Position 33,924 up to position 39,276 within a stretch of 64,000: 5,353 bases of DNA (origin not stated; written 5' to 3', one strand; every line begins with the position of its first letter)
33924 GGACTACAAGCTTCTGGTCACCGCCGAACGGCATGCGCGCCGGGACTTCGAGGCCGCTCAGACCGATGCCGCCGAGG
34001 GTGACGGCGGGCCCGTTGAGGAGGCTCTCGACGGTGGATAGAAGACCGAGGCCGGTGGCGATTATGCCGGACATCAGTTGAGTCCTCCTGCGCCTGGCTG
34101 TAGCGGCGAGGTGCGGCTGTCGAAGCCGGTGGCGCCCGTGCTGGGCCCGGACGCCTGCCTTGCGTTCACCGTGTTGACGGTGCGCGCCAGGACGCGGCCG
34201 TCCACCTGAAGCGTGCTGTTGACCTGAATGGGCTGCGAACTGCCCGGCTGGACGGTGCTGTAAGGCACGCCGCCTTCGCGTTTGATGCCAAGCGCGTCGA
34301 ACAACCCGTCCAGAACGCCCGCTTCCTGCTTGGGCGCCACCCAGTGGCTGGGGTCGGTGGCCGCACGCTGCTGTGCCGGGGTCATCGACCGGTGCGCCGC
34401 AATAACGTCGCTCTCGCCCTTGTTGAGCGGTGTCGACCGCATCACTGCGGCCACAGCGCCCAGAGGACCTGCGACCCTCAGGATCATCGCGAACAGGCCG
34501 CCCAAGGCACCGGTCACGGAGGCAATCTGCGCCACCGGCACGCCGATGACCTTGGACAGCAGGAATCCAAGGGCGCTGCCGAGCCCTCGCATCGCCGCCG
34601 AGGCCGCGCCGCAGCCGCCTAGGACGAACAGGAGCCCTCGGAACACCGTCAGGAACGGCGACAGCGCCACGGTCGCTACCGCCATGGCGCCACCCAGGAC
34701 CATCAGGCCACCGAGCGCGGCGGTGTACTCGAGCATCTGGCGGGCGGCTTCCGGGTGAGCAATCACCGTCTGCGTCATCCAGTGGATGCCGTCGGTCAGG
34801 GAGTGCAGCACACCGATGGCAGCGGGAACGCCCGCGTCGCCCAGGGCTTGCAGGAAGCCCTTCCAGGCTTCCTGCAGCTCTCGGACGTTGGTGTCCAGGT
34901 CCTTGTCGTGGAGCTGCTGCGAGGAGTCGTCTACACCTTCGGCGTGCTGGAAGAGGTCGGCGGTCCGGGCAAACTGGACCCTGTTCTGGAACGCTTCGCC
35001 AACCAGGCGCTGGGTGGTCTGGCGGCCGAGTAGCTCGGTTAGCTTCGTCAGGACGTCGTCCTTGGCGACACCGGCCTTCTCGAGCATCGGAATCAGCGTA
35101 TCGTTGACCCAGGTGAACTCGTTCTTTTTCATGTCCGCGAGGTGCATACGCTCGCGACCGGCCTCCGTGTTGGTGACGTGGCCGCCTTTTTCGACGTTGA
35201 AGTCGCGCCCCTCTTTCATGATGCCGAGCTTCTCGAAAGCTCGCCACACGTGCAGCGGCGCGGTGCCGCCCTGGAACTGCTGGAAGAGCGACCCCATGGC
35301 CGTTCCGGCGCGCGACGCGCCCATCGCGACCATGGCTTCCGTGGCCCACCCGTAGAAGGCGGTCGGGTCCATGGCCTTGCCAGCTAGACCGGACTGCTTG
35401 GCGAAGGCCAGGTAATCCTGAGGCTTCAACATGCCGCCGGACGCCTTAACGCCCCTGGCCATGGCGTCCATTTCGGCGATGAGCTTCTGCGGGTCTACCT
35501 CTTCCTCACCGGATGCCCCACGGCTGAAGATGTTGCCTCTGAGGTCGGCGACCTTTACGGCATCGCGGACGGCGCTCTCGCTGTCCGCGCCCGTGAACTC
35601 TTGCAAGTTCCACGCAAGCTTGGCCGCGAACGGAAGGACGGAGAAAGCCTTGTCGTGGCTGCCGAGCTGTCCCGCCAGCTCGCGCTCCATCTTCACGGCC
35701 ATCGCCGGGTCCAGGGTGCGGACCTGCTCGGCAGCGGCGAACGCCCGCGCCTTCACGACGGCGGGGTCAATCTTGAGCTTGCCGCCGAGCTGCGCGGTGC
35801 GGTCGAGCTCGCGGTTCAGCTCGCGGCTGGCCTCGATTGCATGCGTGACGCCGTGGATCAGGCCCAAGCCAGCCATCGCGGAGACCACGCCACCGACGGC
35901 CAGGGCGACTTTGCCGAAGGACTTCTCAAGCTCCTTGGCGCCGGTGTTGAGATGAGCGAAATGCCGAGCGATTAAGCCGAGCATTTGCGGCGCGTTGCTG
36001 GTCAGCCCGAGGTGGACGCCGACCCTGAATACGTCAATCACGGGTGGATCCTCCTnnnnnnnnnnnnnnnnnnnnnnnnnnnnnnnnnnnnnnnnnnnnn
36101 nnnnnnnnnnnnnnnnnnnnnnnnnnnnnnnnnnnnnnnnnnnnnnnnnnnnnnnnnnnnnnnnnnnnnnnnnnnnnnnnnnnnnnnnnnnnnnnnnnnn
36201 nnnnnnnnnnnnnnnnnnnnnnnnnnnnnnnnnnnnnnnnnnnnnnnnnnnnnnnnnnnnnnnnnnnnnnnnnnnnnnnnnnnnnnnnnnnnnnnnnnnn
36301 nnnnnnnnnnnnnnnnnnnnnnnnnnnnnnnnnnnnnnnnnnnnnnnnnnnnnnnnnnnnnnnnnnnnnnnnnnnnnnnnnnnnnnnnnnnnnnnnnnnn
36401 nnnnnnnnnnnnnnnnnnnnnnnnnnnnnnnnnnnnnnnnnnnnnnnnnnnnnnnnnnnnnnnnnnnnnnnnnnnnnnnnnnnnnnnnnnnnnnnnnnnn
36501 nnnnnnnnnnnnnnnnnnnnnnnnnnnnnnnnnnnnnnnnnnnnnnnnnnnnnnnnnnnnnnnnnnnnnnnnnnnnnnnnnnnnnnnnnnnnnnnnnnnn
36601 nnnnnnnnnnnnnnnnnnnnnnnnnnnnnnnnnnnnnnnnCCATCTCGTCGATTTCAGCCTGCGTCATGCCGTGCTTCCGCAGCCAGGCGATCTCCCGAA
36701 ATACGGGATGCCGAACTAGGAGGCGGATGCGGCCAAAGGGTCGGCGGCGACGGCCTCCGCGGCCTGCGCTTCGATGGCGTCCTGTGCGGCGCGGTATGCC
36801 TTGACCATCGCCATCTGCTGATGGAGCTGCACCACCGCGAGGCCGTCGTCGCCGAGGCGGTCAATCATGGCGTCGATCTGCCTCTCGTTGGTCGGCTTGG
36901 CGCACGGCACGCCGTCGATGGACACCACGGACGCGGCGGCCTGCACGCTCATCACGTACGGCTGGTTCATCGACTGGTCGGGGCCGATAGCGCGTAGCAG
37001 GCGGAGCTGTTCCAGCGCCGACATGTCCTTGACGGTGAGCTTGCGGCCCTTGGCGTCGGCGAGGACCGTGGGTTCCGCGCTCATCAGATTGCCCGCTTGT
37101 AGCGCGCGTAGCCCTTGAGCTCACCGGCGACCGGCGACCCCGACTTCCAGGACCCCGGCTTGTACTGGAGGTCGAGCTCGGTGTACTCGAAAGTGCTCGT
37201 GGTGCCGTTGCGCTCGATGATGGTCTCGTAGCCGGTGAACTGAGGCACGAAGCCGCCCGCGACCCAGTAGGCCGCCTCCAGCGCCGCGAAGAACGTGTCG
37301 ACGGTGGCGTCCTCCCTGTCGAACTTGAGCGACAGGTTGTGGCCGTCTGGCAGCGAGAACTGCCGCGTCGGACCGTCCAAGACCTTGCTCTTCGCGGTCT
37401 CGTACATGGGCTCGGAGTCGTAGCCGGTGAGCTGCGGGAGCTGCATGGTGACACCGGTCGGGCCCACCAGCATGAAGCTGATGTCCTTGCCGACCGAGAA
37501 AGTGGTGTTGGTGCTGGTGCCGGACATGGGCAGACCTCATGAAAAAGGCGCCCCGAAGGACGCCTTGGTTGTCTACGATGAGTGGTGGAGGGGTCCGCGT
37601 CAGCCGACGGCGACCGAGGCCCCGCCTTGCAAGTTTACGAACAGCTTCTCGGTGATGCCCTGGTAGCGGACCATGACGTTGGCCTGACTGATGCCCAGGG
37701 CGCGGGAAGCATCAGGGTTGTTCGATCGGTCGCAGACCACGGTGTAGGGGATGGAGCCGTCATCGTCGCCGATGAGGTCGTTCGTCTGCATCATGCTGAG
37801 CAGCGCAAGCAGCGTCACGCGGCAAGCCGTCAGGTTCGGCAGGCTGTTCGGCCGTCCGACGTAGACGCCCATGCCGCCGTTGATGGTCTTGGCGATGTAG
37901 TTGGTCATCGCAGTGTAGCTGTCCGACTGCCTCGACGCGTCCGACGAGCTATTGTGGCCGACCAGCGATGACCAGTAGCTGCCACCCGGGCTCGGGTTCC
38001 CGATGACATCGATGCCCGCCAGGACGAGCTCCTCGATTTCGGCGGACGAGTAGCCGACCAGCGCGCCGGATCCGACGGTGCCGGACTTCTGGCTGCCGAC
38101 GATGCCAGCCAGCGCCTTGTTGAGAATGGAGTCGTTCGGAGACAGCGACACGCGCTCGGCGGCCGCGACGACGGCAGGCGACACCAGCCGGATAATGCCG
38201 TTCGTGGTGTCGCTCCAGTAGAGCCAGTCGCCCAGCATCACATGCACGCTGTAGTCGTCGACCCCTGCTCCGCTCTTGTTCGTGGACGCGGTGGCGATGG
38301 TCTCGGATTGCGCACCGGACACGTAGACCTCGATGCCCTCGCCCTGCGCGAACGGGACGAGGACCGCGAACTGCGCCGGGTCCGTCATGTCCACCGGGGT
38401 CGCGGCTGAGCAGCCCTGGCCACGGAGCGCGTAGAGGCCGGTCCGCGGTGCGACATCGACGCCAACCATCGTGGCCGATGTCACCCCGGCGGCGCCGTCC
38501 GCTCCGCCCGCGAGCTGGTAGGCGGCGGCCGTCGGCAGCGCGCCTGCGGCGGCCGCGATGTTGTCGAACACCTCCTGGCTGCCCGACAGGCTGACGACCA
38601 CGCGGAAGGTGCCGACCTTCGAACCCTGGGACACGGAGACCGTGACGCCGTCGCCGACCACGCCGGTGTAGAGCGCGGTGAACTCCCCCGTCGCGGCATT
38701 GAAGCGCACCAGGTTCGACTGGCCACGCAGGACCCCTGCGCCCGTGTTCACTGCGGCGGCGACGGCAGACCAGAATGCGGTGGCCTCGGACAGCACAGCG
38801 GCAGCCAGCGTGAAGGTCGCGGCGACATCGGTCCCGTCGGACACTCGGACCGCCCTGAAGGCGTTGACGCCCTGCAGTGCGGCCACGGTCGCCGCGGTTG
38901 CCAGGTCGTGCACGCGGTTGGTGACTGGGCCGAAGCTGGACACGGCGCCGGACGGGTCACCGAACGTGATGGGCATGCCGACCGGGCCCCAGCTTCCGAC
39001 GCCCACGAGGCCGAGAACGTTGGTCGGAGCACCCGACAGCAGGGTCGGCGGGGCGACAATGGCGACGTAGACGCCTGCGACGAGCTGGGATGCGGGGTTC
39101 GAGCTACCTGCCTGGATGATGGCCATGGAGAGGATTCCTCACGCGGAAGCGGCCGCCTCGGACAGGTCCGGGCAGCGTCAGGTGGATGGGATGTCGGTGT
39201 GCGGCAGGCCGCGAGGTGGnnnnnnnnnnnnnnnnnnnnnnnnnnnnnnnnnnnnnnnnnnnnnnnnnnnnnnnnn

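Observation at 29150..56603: Two diverged ~120-bp iteron-like inverted-repeat elements 27 kb apart (bipartite origin?)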

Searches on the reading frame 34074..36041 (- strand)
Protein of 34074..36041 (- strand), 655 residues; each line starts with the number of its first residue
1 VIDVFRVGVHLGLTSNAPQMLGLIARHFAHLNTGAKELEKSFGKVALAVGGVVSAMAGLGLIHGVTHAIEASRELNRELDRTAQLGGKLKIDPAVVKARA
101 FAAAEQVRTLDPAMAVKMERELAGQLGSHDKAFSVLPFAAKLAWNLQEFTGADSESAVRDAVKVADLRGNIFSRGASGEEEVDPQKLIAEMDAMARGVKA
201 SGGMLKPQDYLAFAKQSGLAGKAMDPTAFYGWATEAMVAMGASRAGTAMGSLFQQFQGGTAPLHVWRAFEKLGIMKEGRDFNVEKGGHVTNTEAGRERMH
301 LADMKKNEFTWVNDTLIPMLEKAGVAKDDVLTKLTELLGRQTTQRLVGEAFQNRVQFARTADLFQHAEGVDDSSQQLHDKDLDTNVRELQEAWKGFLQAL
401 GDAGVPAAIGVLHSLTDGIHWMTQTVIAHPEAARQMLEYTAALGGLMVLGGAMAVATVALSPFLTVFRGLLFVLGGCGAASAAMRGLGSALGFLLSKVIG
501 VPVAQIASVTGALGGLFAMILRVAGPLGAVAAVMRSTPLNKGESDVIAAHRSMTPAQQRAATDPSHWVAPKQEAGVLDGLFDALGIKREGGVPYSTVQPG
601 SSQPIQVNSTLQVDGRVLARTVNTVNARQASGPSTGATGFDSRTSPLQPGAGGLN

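Call 78: search_protein_families(library=phrogs, proteins=[window:34074-36041:-], max_evalue=0.00001)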
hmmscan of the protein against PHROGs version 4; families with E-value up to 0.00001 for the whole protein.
window:34074-36041:- (655 aa): 1 family
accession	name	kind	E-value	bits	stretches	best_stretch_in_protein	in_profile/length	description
phrog_28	-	tail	5.1e-13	49.5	1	192-624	387-759/1228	tail length tape measure protein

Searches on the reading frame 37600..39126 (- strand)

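Call 78: search_protein_families(library=phrogs, proteins=[window:37600-39126:-], max_evalue=0.00001)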
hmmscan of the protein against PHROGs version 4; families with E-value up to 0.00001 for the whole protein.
window:37600-39126:- (508 aa): 2 families
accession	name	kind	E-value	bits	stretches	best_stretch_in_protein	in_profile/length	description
phrog_23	-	tail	1.6e-30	107.3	1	2-495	10-456/496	tail sheath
phrog_279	-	tail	6.5e-07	29.5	1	31-190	30-148/489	tail sheath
